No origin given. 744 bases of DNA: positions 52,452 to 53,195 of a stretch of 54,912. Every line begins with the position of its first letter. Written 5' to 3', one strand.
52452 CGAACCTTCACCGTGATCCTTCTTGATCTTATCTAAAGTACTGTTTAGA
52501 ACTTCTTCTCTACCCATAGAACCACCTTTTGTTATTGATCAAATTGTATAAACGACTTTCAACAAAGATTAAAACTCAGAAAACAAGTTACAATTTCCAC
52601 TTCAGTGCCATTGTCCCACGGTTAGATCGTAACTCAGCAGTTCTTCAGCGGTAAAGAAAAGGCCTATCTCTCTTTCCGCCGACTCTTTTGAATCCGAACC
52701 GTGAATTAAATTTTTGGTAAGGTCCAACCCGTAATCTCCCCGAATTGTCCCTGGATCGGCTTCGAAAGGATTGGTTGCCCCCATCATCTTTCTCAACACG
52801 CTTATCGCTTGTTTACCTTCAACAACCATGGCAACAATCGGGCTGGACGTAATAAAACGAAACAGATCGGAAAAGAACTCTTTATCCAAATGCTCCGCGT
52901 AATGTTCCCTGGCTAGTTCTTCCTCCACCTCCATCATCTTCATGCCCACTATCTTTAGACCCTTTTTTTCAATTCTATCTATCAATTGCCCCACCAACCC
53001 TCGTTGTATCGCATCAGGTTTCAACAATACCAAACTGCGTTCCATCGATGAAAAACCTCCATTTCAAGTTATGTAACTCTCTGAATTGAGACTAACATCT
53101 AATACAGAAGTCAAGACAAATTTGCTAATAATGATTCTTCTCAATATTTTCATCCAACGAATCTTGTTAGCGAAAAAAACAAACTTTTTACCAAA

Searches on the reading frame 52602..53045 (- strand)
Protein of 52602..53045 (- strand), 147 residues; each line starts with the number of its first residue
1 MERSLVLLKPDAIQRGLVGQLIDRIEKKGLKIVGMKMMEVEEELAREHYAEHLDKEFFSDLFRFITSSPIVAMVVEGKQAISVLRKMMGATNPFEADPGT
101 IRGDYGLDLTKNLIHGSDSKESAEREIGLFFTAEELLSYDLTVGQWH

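Call 33: search_protein_families(library=pfam, proteins=[window:52602-53045:-])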
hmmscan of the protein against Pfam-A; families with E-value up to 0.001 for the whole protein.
window:52602-53045:- (147 aa): 1 family
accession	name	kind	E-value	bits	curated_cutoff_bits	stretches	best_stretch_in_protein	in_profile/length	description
PF00334.24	NDK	-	5.9e-58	195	27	1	2-135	1-134/135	Nucleoside diphosphate kinase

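Call 45: find_homologous_proteins(query=window:52602-53045:-, max_evalue=1e-40)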
Query window:52602-53045:- (147 aa): 3510 proteins with E <= 1e-40 among 6645 candidates; the best 120 are listed.
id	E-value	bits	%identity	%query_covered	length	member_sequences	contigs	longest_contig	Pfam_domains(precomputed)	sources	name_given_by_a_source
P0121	2.8e-89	315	100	100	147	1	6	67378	PF00334.25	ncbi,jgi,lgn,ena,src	-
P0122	1.5e-79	283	89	100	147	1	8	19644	PF00334.25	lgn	-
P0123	7.6e-75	268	83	100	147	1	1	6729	PF00334.25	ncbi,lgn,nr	ncbi:nucleoside-diphosphate kinase [Candidatus Bipolaricaulota bacterium]|nr:nucleoside-diphosphate 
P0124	7.6e-75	268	83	100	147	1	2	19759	PF00334.25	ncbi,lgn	ncbi:MAG: nucleoside-diphosphate kinase [Candidatus Bipolaricaulota bacterium]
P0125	2.7e-74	266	82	100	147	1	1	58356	PF00334.25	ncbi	-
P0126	3.5e-74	266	82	100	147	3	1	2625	PF00334.25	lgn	-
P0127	3.9e-71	256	79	99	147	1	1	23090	PF00334.25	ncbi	-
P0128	1.0e-70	255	79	99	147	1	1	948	PF00334.25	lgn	-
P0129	1.4e-70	254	79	99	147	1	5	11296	PF00334.25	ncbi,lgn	ncbi:MAG: nucleoside-diphosphate kinase [Candidatus Acetothermia bacterium]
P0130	1.9e-70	254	79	99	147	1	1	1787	PF00334.25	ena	-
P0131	2.0e-70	254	80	100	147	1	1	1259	PF00334.25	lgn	-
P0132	4.5e-70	253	77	100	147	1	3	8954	PF00334.25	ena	-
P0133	5.1e-70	252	78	99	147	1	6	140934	PF00334.25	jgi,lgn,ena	jgi:nucleoside-diphosphate kinase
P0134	6.8e-70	252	79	99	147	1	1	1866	PF00334.25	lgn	-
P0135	9.4e-70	252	78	99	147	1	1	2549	PF00334.25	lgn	-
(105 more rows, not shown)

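Call 46: find_encoding_contigs(protein=P0122, flank=3000, max_places=3)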
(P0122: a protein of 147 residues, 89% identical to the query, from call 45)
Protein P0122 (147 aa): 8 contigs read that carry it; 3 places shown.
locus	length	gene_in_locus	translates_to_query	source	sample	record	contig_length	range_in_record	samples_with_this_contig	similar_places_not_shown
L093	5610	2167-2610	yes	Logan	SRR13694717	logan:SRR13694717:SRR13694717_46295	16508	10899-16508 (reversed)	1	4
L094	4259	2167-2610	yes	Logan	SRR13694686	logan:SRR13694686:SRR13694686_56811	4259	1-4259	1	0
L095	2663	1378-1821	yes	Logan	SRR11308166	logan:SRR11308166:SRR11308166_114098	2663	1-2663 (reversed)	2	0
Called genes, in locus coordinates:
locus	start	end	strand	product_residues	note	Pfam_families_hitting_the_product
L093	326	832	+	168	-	-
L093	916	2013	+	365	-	PF02481:DNA_processg_A, PF17782:WHD_DprA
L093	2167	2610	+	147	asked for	PF00334:NDK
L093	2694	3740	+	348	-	PF00154:RecA_N, PF08423:Rad51, PF06745:ATPase (weak), PF27531:MT3502_N (weak), PF21096:RecA_C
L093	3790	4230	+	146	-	PF21982:RecX_HTH1 (weak), PF02631:RecX_HTH2 (faint), PF21981:RecX_HTH3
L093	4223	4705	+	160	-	PF02542:YgbB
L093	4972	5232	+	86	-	PF01817:CM_2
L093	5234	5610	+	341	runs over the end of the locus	PF18152:DAHP_snth_FXD, PF00793:DAHP_synth_1, PF03102:NeuB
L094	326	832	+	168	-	-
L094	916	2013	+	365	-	PF02481:DNA_processg_A, PF17782:WHD_DprA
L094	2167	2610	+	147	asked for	PF00334:NDK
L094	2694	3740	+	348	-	PF00154:RecA_N, PF08423:Rad51, PF06745:ATPase (weak), PF27531:MT3502_N (weak), PF21096:RecA_C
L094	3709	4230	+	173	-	PF02631:RecX_HTH2 (faint), PF21982:RecX_HTH1 (weak), PF21981:RecX_HTH3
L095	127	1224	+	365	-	PF02481:DNA_processg_A, PF17782:WHD_DprA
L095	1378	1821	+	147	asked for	PF00334:NDK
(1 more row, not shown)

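Call 47: find_encoding_contigs(protein=P0124, flank=3000, max_places=1)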
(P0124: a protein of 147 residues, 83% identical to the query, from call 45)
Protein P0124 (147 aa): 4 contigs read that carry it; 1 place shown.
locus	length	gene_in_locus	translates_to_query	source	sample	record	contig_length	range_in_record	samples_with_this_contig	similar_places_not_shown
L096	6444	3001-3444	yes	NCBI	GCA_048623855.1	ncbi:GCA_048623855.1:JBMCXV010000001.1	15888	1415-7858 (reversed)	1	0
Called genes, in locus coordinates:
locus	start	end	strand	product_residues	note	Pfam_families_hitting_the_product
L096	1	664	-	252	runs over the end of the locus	PF00497:SBP_bac_3, PF10613:Lig_chan-Glu_bd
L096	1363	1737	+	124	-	-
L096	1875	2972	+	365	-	PF02481:DNA_processg_A, PF17782:WHD_DprA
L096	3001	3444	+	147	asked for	PF00334:NDK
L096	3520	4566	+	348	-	PF00154:RecA_N, PF08423:Rad51, PF06745:ATPase (weak), PF27531:MT3502_N (weak), PF21096:RecA_C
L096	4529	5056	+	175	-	PF21982:RecX_HTH1, PF02631:RecX_HTH2 (weak), PF21981:RecX_HTH3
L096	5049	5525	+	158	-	PF02542:YgbB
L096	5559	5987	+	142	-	PF02566:OsmC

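Call 48: find_encoding_contigs(protein=P0125, flank=3000, max_places=1)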
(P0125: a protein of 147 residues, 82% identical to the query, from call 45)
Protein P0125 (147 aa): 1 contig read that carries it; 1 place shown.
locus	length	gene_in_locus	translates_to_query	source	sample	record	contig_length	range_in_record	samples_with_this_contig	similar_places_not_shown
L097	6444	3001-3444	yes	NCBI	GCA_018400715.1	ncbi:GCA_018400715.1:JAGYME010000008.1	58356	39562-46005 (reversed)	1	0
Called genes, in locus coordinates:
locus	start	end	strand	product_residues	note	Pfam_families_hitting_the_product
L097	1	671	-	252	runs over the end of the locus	PF10613:Lig_chan-Glu_bd, PF00497:SBP_bac_3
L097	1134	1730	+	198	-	-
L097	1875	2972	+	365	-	PF02481:DNA_processg_A, PF17782:WHD_DprA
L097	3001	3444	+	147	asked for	PF00334:NDK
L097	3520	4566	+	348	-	PF00154:RecA_N, PF08423:Rad51 (weak), PF06745:ATPase (weak), PF27531:MT3502_N (weak), PF21096:RecA_C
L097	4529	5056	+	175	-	PF21982:RecX_HTH1, PF02631:RecX_HTH2 (weak), PF21981:RecX_HTH3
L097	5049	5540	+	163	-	PF02542:YgbB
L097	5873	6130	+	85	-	PF01817:CM_2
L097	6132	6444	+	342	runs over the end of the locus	PF18152:DAHP_snth_FXD, PF00793:DAHP_synth_1, PF03102:NeuB (weak)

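Call 49: find_encoding_contigs(protein=P0129, flank=3000, max_places=1)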
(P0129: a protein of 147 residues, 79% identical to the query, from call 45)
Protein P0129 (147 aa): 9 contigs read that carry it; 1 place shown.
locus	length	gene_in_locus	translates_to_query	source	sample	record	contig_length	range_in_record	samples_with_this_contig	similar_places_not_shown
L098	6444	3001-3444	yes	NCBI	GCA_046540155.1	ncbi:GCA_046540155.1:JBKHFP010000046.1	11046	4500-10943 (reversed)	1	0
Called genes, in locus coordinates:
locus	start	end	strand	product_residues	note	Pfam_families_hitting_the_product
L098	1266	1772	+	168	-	-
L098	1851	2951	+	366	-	PF02481:DNA_processg_A, PF17782:WHD_DprA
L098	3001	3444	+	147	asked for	PF00334:NDK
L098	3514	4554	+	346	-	PF00154:RecA_N, PF08423:Rad51, PF06745:ATPase (weak), PF27531:MT3502_N (weak), PF21096:RecA_C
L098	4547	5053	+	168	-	PF21982:RecX_HTH1, PF02631:RecX_HTH2, PF21981:RecX_HTH3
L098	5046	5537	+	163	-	PF02542:YgbB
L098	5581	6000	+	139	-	PF02566:OsmC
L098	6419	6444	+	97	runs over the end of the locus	PF01817:CM_2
